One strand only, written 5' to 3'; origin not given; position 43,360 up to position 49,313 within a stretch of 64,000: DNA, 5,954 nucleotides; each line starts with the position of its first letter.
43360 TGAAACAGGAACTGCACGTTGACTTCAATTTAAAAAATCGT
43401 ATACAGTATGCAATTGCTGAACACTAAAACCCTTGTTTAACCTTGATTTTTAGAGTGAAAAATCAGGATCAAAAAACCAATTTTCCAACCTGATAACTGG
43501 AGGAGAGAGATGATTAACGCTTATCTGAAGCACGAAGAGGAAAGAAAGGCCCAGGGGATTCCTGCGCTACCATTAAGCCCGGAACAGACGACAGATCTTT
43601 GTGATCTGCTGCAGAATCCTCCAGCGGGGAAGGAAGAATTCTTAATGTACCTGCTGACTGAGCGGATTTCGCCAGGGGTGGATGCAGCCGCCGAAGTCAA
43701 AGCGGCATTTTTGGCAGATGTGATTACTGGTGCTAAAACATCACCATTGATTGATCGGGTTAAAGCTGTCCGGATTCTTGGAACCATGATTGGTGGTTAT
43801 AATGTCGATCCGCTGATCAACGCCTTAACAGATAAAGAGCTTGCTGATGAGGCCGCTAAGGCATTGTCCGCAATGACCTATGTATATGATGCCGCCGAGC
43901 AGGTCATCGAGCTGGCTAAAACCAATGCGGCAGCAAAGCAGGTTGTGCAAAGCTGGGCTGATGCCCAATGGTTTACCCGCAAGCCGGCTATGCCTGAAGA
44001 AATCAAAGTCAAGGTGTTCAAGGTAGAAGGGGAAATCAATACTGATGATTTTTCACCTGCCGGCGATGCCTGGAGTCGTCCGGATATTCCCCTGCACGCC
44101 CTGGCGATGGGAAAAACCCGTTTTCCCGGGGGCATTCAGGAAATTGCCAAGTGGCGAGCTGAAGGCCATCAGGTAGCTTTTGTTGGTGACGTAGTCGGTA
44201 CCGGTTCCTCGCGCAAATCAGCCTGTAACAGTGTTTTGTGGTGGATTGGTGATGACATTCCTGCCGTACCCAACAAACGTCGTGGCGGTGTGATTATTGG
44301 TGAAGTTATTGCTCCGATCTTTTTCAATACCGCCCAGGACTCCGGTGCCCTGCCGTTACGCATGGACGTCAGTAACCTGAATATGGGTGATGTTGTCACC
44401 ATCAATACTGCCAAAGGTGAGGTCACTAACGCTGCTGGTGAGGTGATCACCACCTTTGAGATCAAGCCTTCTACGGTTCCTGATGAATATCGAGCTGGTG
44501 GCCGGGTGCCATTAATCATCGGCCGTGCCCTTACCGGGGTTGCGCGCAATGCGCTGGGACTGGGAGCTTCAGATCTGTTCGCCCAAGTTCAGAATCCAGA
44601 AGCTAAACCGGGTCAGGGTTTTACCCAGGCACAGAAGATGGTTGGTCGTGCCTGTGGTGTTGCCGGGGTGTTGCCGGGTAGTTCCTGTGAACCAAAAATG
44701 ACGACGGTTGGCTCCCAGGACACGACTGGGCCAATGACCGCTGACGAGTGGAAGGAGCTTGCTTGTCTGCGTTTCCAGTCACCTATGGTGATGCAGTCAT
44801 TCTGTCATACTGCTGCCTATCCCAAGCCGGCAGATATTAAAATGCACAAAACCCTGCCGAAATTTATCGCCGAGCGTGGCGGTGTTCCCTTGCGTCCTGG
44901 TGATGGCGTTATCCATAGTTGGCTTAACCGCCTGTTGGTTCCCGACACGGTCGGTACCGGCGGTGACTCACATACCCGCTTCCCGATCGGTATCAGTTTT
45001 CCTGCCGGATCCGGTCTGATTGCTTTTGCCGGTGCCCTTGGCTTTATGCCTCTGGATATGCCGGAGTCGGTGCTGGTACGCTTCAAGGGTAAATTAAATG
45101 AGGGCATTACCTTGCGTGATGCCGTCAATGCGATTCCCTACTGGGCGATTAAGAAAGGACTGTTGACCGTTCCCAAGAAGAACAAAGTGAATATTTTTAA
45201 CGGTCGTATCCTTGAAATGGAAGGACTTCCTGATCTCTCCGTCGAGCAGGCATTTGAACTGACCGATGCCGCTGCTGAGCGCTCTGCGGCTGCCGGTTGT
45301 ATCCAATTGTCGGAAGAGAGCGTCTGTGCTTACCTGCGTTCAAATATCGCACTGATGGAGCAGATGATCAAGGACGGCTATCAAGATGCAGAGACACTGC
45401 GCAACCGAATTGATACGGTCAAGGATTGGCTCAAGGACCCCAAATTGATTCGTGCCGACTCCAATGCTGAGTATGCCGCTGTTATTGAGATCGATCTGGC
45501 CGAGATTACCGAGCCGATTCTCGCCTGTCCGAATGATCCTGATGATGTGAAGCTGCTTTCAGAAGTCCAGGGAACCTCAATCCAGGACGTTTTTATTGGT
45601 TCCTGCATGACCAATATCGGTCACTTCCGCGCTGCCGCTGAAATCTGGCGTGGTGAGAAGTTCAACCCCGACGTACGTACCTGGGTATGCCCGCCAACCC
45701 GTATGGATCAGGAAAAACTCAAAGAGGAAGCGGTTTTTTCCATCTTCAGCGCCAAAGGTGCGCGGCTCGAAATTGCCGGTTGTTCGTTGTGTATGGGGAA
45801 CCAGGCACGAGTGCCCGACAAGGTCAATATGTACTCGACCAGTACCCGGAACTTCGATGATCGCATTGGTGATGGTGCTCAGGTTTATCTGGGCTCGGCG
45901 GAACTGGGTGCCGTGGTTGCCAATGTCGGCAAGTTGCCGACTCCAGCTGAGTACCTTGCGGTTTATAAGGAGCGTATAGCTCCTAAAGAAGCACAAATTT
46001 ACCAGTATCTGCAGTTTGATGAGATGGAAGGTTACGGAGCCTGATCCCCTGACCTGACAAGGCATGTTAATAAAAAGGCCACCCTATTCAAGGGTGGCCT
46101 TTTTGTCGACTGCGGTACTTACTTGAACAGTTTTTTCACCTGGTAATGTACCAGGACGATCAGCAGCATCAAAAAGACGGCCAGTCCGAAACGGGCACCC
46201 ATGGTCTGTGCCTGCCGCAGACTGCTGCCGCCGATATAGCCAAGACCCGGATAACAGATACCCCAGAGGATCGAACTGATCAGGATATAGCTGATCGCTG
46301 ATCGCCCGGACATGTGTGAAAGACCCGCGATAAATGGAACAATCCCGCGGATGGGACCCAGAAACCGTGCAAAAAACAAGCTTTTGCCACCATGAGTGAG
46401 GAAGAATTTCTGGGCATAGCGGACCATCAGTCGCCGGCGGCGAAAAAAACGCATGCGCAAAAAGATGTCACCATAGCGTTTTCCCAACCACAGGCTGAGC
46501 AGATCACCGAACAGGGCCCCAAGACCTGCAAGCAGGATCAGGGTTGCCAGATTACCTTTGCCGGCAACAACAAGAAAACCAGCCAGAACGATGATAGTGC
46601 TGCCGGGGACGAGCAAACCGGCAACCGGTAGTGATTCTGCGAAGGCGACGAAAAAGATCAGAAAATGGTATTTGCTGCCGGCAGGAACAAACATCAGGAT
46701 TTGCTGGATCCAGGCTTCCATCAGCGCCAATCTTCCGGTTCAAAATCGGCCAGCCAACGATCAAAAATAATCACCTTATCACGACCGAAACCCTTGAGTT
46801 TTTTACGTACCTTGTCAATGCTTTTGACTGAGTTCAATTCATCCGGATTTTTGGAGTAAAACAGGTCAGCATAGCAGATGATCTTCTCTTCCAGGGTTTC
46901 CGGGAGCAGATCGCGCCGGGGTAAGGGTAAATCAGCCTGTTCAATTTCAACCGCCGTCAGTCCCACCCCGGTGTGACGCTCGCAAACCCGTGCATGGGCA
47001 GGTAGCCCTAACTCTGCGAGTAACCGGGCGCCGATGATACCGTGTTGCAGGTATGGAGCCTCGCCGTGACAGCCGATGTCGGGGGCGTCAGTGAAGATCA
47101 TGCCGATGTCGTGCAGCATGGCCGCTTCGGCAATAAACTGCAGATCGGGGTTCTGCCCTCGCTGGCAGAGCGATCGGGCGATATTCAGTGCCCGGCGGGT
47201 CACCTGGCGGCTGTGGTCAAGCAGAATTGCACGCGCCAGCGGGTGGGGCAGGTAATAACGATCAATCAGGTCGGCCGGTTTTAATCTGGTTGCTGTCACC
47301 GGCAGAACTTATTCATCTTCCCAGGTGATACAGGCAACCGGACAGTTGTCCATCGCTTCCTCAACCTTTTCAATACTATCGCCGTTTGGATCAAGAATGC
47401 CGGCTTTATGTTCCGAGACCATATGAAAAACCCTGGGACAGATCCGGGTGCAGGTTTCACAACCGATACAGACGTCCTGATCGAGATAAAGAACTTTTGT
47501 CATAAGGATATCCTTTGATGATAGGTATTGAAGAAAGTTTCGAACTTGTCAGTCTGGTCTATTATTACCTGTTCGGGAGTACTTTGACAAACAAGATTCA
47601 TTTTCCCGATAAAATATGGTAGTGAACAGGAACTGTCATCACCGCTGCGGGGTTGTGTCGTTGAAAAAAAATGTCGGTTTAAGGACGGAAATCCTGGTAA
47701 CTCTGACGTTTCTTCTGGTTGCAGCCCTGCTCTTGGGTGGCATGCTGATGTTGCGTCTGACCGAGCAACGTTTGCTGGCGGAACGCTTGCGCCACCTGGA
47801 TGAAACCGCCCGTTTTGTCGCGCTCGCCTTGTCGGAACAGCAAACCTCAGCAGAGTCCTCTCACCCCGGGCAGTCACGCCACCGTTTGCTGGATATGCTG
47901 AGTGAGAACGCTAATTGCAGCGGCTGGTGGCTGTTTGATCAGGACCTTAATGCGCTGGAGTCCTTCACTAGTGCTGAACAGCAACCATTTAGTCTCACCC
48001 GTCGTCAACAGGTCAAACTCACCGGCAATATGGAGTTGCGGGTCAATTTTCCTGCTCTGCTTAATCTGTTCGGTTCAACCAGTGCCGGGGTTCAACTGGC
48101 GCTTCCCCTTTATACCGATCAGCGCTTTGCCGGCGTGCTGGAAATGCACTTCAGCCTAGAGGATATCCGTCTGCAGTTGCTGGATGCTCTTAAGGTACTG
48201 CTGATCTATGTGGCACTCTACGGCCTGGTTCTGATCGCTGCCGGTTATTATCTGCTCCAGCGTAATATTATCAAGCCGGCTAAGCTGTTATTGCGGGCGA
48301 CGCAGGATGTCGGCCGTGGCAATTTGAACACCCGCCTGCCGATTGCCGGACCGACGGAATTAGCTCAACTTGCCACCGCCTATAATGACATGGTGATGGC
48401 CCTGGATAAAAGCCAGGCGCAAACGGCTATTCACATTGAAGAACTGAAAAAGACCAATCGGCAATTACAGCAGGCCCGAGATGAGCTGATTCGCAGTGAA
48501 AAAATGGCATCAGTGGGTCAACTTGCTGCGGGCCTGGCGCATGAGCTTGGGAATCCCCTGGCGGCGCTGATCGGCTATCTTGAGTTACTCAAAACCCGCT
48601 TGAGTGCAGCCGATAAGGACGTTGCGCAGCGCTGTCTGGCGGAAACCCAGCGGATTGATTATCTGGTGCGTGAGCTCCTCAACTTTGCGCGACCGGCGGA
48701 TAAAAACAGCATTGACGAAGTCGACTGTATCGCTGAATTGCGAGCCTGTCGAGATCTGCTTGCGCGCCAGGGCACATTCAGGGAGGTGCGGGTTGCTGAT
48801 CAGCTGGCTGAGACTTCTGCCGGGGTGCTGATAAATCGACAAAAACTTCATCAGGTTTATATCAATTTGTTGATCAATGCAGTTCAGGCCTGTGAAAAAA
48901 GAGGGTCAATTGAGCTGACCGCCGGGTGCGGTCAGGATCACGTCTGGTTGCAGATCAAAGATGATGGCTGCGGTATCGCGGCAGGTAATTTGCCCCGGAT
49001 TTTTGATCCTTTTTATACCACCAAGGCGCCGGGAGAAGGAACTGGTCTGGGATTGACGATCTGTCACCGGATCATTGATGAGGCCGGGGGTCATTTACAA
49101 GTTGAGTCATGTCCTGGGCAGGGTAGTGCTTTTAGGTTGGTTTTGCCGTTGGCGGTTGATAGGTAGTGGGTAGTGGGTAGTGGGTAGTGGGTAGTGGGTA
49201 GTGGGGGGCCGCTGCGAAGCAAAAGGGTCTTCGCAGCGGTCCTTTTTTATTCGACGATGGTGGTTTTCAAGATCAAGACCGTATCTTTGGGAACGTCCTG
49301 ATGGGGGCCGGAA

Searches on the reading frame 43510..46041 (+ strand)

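Call 38: search_protein_families(library=pfam, proteins=[window:43510-46041:+], max_evalue=0.00001)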
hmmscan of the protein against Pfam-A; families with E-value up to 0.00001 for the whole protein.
window:43510-46041:+ (844 aa): 3 families
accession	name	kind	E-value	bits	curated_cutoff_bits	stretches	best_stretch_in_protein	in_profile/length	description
PF06434.19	Aconitase_2_N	-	1.5e-95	319.1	27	1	167-371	1-204/204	Aconitate hydratase 2 N-terminus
PF11791.14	Aconitase_B_N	-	2.5e-59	200.1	25.8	1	4-155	1-153/153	Aconitate B N-terminal domain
PF00330.25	Aconitase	-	1.1e-39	137.1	28.7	2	685-804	335-460/463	Aconitase family (aconitate hydratase)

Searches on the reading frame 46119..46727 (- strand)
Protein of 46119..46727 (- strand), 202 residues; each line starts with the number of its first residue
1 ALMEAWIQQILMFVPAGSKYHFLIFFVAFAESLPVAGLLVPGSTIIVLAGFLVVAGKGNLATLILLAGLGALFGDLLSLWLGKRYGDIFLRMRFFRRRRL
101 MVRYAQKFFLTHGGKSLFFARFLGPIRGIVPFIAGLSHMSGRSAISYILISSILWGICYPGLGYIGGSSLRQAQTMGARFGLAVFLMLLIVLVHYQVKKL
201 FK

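Call 38: search_protein_families(library=pfam, proteins=[window:46119-46727:-], max_evalue=0.00001)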
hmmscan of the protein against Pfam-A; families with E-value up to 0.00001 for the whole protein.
window:46119-46727:- (202 aa): 1 family
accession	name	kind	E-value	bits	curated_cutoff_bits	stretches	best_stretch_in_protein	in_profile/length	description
PF09335.16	VTT_dom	-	2e-12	48.1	33.9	1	40-164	1-122/123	VTT domain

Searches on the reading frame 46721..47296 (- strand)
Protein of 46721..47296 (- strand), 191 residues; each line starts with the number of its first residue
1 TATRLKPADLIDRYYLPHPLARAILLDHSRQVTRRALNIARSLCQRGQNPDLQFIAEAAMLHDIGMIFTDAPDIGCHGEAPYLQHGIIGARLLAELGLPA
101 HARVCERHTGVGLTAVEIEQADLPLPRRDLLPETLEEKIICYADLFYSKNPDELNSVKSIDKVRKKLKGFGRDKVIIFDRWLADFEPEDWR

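Call 38: search_protein_families(library=pfam, proteins=[window:46721-47296:-], max_evalue=0.00001)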
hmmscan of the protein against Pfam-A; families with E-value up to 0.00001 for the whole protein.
window:46721-47296:- (191 aa): 1 family
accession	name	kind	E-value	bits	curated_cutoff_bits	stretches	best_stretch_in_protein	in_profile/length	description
PF01966.28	HD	-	2.4e-09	37.9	22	1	26-145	2-112/116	HD domain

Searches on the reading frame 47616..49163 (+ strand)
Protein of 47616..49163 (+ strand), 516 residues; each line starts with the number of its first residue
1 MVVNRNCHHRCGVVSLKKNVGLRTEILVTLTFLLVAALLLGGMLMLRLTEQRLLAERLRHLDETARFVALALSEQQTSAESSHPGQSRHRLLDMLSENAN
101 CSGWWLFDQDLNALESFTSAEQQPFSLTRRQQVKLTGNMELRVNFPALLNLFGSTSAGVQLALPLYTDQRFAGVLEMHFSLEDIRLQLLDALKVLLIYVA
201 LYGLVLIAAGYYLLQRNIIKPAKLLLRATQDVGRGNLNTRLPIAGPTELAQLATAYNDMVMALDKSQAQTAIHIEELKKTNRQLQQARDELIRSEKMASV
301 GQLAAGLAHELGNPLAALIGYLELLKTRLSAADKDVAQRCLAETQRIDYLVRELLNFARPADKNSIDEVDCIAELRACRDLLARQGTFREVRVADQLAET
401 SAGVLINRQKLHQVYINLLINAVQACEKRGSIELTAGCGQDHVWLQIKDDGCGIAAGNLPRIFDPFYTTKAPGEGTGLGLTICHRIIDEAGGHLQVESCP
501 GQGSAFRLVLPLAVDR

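Call 38: search_protein_families(library=pfam, proteins=[window:47616-49163:+], max_evalue=0.00001)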
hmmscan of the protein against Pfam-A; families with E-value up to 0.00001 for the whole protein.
window:47616-49163:+ (516 aa): 3 families
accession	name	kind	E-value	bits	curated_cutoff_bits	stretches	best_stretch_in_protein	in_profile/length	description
PF02518.31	HATPase_c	-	8.1e-27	94.3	26.4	1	408-513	3-110/111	Histidine kinase-, DNA gyrase B-, and HSP90-like ATPase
PF00512.31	HisKA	-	1e-13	51.5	26.9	1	301-359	3-62/66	His Kinase A (phospho-acceptor) domain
PF00672.30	HAMP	-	8.8e-13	48.8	25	1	214-263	2-51/53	HAMP domain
